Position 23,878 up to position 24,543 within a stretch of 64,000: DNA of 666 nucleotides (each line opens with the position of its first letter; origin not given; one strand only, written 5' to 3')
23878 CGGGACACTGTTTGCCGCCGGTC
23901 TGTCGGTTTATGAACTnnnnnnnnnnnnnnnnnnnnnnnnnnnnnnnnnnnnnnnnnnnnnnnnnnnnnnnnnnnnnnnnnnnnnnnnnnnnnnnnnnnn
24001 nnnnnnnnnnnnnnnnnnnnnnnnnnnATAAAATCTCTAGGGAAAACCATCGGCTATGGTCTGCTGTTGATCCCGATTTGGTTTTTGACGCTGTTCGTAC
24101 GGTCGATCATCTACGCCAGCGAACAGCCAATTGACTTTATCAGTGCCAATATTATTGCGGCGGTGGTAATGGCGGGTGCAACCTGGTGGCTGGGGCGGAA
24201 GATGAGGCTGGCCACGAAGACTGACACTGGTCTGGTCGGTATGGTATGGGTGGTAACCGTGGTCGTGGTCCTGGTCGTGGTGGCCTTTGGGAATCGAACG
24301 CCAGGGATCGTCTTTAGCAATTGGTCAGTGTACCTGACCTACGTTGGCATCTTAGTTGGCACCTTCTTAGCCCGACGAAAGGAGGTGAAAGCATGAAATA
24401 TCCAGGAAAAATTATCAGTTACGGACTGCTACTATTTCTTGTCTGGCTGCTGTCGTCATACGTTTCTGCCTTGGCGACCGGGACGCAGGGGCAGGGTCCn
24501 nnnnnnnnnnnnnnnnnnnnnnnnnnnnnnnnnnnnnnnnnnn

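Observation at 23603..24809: Three tandem paralogous 4-TM membrane protein genes with a shared C-terminal ARR(Q/K)EV(R/K)A motif and coupled ATGA/ATAA junctions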

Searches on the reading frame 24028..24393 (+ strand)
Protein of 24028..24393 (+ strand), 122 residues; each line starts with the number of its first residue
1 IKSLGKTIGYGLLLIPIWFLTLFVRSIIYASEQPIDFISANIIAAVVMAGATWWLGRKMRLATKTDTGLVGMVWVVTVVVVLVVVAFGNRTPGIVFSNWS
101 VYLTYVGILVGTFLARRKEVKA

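Call 3: search_protein_families(library=pfam, proteins=[window:24028-24393:+], max_evalue=1)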
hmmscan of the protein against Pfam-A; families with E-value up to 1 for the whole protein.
window:24028-24393:+ (122 aa): 2 families
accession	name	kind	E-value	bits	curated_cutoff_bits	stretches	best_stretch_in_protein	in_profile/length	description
PF20176.3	DUF6541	-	0.00016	20.6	29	1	18-113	268-364/646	Family of unknown function (DUF6541)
PF09301.15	DUF1970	-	0.75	10.5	25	0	74-106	8-43/112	Domain of unknown function (DUF1970)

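Call 22: search_protein_representatives(alignment_id=A3)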
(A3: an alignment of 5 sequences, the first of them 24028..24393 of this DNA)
Query: 5 sequences, 136 profile positions. Proteins with E-value up to 0.001 (for the whole library): 58; up to 1e-10: 23; up to 1e-30: 1. The best 58 are listed.
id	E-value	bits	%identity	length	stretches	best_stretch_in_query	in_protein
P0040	1.2e-65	235.7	-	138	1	1-136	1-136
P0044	1.3e-27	112.5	-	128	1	1-133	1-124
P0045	9.1e-27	109.7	-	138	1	4-130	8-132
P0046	2.5e-25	105.1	-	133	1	3-129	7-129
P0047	4.5e-22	94.5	-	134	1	1-133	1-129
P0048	1.7e-20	89.4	-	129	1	3-130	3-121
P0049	6.0e-19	84.4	-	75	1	63-131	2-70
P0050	6.8e-18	81.0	-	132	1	5-128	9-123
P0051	5.3e-17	78.1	-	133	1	2-127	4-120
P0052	2.2e-16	76.1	-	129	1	3-130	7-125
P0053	2.2e-15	72.9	-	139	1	4-131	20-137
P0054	2.4e-15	72.8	-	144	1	5-128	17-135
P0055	2.9e-15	72.4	-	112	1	7-126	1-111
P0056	5.8e-15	71.5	-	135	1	4-129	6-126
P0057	6.3e-14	68.1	-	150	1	6-133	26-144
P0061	3.0e-11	59.4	-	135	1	4-131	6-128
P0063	7.5e-11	58.2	-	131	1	8-126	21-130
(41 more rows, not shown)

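Call 31: find_homologous_proteins(query=window:24028-24393:+)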
Query seq(122 aa) (122 aa): 4 proteins with E <= 0.001 among 52 candidates.
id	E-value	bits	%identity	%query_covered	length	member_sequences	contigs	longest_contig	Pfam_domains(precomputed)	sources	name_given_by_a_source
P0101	3.9e-61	222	99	89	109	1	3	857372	-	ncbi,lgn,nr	ncbi:MAG: hypothetical protein HYY50_02660 [Candidatus Kerfeldbacteria bacterium]|nr:hypothetical pr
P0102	1.7e-46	175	74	94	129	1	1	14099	-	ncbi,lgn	-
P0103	1.1e-38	150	60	97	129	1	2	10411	-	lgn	-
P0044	5.6e-34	135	56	100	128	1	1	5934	-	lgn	-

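Call 33: find_encoding_contigs(protein=P0102, flank=5000, max_places=2)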
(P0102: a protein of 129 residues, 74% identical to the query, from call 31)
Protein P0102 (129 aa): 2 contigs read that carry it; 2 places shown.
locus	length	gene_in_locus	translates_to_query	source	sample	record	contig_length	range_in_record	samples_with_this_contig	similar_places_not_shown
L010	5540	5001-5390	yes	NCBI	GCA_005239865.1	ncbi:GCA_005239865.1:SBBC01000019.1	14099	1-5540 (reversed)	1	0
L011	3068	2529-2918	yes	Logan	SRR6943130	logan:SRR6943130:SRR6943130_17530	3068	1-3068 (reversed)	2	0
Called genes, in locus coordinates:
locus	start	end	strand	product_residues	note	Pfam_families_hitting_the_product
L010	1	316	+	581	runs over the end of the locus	PF03717:PBP_dimer, PF00905:Transpeptidase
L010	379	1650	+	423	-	PF08245:Mur_ligase_M, PF02875:Mur_ligase_C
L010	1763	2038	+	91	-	-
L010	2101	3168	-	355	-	PF01266:DAO (faint), PF01593:Amino_oxidase (weak), PF03486:HI0933_like (faint), PF12831:FAD_oxidored (faint), PF13450:NAD_binding_8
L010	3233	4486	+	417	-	PF00587:tRNA-synt_2b, PF03129:HGTP_anticodon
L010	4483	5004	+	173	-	PF06445:GyrI-like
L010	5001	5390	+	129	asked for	-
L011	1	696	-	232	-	?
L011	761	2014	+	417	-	PF00587:tRNA-synt_2b, PF03129:HGTP_anticodon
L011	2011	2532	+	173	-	PF06445:GyrI-like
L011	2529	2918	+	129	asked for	-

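Call 34: find_encoding_contigs(protein=P0103, flank=5000, max_places=2)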
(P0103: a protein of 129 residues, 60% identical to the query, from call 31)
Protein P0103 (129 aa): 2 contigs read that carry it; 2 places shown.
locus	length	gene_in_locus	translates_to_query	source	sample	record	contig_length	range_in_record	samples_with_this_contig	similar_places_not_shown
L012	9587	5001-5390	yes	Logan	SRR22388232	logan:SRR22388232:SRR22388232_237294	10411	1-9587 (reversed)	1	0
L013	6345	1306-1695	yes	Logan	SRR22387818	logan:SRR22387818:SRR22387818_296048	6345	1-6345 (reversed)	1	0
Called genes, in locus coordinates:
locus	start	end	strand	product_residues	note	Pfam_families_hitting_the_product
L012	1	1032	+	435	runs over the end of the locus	PF01553:Acyltransferase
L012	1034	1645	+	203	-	PF01553:Acyltransferase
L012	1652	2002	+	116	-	PF18924:DUF5674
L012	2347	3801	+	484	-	PF00501:AMP-binding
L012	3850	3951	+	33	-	-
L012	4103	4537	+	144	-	PF09980:DUF2214 (weak)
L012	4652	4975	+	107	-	-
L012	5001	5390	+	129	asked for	-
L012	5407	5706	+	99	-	-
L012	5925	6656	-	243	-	PF00657:Lipase_GDSL (weak), PF13472:Lipase_GDSL_2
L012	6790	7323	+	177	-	PF07352:Phage_Mu_Gam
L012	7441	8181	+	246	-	PF00376:MerR, PF12728:HTH_17, PF13411:MerR_1 (weak)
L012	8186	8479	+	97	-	-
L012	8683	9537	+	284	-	-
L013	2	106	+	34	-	?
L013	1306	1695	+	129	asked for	-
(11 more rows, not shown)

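Call 35: find_encoding_contigs(protein=P0044, flank=5000, max_places=2)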
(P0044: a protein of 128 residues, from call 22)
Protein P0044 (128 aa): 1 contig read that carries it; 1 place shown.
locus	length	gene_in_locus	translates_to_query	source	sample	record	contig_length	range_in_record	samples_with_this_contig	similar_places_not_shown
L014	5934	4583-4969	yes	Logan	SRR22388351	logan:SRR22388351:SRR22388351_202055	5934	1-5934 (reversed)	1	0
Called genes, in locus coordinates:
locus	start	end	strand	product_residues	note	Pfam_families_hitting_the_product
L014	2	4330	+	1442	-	?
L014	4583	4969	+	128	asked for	-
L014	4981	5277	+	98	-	-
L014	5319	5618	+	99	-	-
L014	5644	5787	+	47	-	-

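Call 51: search_protein_families(library=ncbifam, proteins=[window:24028-24393:+, P0047, P0102], max_evalue=0.1)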
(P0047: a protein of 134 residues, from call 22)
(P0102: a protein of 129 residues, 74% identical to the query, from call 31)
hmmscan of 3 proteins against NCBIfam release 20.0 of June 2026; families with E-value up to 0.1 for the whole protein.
window:24028-24393:+ (122 aa): 0 families

P0047 (134 aa): 0 families

P0102 (129 aa): 4 families
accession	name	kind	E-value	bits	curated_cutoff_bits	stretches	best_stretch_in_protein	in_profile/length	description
NF008278.0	PRK11056.1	equivalog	0.0073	16.2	127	1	14-65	68-117/120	YijD family membrane protein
NF045937.1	MSC_0624_12TM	equivalog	0.053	12.1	70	1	6-82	316-389/445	MSC_0624 family F1-like ATPase-associated membrane protein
NF001786.0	PRK00517.2-4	equivalog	0.085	12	327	1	28-53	200-225/277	50S ribosomal protein L11 methyltransferase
TIGR04286.1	MSEP-CTERM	equivalog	0.095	10.6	150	0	13-112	150-252/920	MSEP-CTERM sorting domain-containing protein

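Call 70: find_related_loci(query=A3, collection=metagenome_contigs, flank=3000)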
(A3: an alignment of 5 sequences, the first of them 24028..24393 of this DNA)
Query A3 (122 aa) in metagenome_contigs; peptide patterns used: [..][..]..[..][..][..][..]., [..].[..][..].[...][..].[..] (x = any residue, [..] = any of these).
318 stretches matched a pattern, but none encodes a relative of the query by tblastn (E <= 1e-3).

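Call 105: list_cluster_members(proteins=[P0045, P0046, P0048, P0050, P0052, P0054, P0057, P0061, P0063, P0102])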
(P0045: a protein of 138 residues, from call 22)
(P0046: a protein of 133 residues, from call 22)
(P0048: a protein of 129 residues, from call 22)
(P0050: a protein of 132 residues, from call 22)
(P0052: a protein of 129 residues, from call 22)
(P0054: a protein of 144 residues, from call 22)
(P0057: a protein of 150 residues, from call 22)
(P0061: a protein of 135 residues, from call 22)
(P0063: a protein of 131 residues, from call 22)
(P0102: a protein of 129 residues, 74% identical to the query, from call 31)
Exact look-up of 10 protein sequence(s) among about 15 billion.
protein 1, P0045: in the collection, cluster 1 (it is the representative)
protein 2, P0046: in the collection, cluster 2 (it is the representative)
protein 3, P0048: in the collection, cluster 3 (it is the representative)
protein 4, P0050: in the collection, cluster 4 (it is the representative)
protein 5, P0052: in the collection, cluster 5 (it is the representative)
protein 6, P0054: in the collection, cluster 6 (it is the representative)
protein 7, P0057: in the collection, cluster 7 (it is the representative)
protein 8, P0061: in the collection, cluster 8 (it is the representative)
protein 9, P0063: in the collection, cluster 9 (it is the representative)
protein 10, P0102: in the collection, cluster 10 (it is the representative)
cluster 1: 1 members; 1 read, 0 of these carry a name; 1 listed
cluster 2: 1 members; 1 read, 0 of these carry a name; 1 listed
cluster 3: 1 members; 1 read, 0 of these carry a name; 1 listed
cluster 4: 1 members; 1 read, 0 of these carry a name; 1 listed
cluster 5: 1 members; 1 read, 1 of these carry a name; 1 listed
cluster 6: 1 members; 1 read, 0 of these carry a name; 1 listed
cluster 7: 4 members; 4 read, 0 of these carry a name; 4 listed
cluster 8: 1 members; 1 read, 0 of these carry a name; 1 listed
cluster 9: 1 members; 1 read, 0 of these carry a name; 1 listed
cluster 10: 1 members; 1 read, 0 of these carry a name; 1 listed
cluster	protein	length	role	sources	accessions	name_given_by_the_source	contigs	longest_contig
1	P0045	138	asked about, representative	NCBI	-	-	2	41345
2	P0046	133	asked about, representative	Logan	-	-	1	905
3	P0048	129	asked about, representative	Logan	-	-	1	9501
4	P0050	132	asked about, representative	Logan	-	-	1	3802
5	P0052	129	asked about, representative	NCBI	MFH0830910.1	MAG: hypothetical protein V1895_02530 [Parcubacteria group bacterium]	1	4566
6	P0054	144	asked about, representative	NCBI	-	-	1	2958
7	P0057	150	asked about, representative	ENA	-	-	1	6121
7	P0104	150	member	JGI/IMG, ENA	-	-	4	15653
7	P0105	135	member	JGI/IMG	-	-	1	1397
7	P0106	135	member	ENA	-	-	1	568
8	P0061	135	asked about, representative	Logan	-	-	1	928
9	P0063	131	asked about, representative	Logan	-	-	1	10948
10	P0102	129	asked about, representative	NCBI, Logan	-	-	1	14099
